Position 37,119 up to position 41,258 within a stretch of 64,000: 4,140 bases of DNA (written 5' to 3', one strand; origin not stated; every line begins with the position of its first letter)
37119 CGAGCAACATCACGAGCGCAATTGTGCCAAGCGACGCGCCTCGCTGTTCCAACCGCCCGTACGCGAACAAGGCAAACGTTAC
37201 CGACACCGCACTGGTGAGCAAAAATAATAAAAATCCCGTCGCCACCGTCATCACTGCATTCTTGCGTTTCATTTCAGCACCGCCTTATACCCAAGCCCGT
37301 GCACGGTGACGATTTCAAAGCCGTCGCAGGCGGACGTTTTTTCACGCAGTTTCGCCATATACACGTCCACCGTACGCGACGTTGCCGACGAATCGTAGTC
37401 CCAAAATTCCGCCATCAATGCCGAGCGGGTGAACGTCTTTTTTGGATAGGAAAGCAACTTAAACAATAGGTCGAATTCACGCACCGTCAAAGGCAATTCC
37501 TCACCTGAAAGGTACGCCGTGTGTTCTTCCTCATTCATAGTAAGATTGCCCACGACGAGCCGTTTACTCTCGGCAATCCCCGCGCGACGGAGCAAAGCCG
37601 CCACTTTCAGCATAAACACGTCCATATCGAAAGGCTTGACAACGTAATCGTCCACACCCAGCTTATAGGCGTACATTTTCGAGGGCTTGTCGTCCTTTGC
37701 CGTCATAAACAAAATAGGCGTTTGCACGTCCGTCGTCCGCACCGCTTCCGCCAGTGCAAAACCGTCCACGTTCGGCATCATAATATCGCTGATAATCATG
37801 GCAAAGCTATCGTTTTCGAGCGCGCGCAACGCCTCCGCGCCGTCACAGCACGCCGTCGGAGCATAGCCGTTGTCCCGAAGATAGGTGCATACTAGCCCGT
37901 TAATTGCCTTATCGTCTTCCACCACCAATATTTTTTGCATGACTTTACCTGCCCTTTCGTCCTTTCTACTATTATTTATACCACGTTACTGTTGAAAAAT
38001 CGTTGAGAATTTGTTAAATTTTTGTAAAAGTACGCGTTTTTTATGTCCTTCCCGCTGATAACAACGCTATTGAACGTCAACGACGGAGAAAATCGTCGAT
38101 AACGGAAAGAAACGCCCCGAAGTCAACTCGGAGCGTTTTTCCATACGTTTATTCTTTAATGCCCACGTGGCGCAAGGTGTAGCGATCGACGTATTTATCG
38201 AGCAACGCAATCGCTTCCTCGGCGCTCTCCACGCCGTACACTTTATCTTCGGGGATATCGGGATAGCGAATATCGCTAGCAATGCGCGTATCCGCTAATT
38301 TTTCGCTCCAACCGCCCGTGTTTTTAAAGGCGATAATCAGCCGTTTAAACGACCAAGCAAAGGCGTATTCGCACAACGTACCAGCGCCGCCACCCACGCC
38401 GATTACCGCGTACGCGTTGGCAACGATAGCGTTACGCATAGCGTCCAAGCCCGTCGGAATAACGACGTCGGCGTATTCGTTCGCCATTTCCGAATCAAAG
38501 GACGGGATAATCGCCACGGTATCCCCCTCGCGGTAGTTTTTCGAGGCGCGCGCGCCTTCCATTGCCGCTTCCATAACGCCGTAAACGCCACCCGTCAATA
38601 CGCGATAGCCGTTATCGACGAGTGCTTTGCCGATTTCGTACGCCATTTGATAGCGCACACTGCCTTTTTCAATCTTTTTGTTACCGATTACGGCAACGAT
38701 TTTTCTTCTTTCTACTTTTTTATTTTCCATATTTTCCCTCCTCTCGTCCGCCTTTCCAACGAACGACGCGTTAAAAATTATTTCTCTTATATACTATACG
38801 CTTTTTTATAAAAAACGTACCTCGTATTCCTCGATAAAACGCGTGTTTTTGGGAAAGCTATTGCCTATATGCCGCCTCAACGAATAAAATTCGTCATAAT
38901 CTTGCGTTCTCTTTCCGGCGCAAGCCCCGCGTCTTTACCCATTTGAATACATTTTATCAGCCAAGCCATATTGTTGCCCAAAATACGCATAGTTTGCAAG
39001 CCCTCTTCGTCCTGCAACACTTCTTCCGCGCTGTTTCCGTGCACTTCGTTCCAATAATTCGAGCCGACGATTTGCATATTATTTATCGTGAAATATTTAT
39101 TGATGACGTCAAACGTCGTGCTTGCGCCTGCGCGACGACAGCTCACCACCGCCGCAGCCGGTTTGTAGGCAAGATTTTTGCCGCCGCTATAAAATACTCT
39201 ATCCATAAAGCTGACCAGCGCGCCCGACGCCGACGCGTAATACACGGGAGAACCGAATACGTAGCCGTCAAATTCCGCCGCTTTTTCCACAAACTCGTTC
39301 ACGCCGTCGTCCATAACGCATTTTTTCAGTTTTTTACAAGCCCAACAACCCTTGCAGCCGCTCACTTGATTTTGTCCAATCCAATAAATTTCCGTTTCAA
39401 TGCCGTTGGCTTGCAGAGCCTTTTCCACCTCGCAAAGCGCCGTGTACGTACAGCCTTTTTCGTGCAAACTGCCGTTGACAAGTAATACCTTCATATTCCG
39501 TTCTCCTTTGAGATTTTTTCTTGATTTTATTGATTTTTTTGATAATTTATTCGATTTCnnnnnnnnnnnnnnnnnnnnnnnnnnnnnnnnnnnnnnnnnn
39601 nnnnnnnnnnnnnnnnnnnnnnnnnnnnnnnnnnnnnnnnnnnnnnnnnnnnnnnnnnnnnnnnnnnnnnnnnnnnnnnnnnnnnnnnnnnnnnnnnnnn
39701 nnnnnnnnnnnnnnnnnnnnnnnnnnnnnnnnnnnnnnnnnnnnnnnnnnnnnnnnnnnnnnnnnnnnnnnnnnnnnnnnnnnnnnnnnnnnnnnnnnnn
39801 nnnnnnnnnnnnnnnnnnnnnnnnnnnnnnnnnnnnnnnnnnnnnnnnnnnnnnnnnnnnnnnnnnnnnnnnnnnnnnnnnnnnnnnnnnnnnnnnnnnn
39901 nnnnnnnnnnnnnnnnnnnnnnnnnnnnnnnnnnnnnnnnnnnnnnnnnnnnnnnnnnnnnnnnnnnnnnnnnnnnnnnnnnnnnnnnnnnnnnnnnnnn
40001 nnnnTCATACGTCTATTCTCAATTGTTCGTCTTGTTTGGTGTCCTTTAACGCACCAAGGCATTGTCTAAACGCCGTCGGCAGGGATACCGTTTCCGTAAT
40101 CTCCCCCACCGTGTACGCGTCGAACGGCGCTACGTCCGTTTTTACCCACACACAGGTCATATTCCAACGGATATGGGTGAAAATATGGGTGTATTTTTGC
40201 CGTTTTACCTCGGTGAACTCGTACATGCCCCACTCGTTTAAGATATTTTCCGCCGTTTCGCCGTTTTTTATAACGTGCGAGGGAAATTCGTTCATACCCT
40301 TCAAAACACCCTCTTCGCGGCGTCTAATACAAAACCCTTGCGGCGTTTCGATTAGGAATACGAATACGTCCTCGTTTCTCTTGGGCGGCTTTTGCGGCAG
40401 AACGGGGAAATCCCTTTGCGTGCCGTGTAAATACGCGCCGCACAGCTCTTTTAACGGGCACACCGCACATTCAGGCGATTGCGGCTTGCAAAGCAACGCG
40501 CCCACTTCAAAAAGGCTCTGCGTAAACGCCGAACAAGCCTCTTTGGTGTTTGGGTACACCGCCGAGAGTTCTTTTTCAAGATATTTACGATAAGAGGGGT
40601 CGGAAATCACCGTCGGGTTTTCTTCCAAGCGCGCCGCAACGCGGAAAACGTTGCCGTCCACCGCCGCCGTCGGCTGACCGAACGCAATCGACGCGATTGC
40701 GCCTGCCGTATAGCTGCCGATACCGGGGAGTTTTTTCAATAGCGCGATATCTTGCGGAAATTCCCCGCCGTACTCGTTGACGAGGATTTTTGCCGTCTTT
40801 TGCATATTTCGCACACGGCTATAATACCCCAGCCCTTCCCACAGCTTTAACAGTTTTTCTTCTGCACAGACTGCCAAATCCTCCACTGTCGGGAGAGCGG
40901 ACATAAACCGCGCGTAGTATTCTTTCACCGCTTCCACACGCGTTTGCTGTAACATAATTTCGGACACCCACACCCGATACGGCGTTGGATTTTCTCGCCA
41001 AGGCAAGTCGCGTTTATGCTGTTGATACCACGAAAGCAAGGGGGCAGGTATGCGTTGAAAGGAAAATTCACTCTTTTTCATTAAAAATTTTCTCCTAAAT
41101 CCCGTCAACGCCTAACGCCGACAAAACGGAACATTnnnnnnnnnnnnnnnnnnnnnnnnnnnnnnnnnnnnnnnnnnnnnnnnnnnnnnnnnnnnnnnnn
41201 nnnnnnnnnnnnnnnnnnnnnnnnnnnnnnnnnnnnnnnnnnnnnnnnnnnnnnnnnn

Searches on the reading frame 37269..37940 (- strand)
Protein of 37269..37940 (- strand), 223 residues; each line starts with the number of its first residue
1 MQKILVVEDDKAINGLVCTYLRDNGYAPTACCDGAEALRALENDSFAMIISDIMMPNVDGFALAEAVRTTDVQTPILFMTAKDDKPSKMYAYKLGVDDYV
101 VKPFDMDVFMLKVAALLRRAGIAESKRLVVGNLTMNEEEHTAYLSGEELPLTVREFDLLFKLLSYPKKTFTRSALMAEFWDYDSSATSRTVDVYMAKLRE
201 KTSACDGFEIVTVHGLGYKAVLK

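Call 39: search_protein_families(library=pfam, proteins=[window:37269-37940:-], max_evalue=0.00001)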
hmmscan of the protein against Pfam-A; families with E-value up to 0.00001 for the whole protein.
window:37269-37940:- (223 aa): 2 families
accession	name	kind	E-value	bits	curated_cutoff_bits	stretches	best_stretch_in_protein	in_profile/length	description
PF00072.30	Response_reg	-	9.4e-26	90.6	30.2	1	4-112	1-109/111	Response regulator receiver domain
PF00486.34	Trans_reg_C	-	2.6e-18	66.3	26.2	1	146-219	1-76/77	Transcriptional regulatory protein, C terminal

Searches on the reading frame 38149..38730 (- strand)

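Call 39: search_protein_families(library=pfam, proteins=[window:38149-38730:-], max_evalue=0.00001)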
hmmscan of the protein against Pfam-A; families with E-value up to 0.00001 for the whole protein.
window:38149-38730:- (193 aa): 2 families
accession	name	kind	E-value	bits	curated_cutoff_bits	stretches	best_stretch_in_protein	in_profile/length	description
PF18306.6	LDcluster4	-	1e-28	100.3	26.3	1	10-141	2-125/151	SLOG cluster4 family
PF18185.7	STALD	-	1.2e-06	28.6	24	1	26-152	35-172/211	Sir2- and TIR-associating SLOG family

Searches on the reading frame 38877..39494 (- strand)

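Call 39: search_protein_families(library=pfam, proteins=[window:38877-39494:-], max_evalue=0.00001)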
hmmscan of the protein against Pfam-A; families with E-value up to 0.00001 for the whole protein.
window:38877-39494:- (205 aa): 1 family
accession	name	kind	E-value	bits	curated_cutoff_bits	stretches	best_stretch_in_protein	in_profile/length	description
PF03358.20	FMN_red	-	1.6e-31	109.3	24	1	1-150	1-147/152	NADPH-dependent FMN reductase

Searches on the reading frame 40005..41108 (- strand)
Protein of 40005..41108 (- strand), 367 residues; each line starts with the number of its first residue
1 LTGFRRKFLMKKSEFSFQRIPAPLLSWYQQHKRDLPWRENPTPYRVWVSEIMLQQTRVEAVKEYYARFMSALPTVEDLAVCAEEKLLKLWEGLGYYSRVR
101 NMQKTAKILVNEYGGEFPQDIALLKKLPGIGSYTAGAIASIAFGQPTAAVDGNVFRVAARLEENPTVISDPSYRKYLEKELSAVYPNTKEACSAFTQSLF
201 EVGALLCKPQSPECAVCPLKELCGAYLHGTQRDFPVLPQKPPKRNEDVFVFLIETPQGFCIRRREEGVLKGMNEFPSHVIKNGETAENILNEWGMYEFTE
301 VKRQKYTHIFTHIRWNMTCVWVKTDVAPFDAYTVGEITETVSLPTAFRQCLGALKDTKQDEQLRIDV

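Call 7: search_protein_families(library=pfam, proteins=[window:40005-41108:-])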
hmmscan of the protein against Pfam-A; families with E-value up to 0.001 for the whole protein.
window:40005-41108:- (367 aa): 4 families
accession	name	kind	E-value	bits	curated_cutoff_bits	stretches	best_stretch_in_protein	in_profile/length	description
PF00730.31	HhH-GPD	-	5.5e-23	81.8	26.2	1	48-178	1-103/108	HhH-GPD superfamily base excision DNA repair protein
PF14815.12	NUDIX_4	-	2.6e-16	59.8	35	1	250-351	2-111/113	NUDIX domain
PF00633.29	HHH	-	1.7e-07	31.2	24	1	112-141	1-30/30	Helix-hairpin-helix motif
PF10576.14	EndIII_4Fe-2S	-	0.00051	20.7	20.5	0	207-223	1-17/17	Iron-sulfur binding domain of endonuclease III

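Call 28: search_solved_structures(query=window:40005-41108:-, show_alignments=1)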
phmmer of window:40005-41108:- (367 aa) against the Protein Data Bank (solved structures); distinct sequences matched with E-value up to 0.001: 37.
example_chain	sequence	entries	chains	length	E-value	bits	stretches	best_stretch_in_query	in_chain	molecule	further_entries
6q0c_A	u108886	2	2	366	1.1e-68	235.5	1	15-319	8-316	A/G-specific adenine glycosylase | Adenine DNA glycosylase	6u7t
8dwe_A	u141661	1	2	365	2.8e-68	234.2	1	15-319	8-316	Adenine DNA glycosylase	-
9bs2_A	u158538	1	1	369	3.4e-68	233.8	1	15-319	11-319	Adenine DNA glycosylase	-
1rrs_A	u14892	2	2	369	4.8e-68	233.4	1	15-319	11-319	MutY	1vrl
8dwd_A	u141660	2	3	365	5.2e-68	233.3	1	15-319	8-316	Adenine DNA glycosylase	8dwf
8dvp_A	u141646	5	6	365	5.2e-68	233.3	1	15-319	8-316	Adenine DNA glycosylase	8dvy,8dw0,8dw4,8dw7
4yoq_A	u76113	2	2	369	2.3e-67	231.2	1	15-319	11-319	A/G-specific adenine glycosylase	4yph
3g0q_A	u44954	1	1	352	5.9e-67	229.8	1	22-319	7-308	A/G-specific adenine glycosylase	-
1rrq_A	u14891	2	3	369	1.1e-66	228.9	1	15-319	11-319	MutY | A/G-specific adenine glycosylase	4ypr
5kn8_A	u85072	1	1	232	9e-60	206.2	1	15-236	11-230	Adenine DNA glycosylase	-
5kn9_A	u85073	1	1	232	4.5e-59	203.9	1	15-236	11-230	Adenine DNA glycosylase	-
7ef9_A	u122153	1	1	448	3.5e-54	187.8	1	22-242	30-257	Adenine DNA glycosylase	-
7ef8_A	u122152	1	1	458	3.8e-54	187.6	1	22-242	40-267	Adenine DNA glycosylase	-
8fay_A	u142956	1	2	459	1.3e-52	182.6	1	22-227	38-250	Adenine DNA glycosylase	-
3n5n_X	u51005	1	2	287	5.5e-51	177.2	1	22-227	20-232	A/G-specific adenine DNA glycosylase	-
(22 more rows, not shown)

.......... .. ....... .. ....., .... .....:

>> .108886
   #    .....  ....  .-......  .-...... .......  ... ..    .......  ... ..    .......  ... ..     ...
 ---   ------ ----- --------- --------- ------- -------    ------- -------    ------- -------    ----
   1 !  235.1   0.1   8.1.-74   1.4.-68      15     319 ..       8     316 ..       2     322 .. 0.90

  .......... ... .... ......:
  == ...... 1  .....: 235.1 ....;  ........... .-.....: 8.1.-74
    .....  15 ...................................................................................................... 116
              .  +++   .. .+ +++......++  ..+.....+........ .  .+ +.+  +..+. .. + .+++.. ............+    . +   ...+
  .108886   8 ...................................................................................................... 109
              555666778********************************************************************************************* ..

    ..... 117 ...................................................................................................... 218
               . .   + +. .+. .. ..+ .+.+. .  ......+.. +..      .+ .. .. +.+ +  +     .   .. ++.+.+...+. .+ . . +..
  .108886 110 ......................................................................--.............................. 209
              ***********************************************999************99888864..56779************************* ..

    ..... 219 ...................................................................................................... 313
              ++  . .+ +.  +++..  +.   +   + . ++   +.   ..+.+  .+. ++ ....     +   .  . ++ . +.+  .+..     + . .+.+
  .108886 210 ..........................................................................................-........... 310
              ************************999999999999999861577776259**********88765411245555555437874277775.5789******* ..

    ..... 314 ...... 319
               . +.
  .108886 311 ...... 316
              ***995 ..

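Call 32: find_related_loci(query=window:40005-41108:-, collection=metagenome_contigs, flank=3000)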
Query window:40005-41108:- (367 aa) in metagenome_contigs; peptide patterns used: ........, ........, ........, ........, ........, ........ (x = any residue, [..] = any of these).
119 stretches matched a pattern; 17 encode a relative of the query (tblastn E <= 1e-3); 17 distinct loci.
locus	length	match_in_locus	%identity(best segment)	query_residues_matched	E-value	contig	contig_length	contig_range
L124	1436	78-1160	71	1-367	0e+0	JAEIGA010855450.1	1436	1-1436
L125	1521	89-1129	72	12-358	0e+0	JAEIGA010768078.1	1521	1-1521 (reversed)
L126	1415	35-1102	71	11-366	0e+0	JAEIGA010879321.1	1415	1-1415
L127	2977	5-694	74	127-356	2e-121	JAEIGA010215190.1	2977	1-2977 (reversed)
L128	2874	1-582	70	162-355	1e-95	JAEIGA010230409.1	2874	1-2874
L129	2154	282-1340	44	17-349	8e-79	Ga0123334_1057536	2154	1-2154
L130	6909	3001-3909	39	15-312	2e-65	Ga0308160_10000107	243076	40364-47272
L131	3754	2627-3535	39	15-312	2e-64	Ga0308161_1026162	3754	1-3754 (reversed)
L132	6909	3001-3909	39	15-312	1e-64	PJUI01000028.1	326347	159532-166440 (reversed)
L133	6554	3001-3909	39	15-312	6e-64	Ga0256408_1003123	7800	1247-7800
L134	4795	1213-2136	38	24-332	6e-64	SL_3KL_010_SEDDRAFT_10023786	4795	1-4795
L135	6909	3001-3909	39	15-312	6e-64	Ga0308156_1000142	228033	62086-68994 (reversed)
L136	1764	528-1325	43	24-277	5e-66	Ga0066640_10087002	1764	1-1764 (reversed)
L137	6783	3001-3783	41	15-276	2e-61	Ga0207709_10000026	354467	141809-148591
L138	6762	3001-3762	41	22-276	1e-60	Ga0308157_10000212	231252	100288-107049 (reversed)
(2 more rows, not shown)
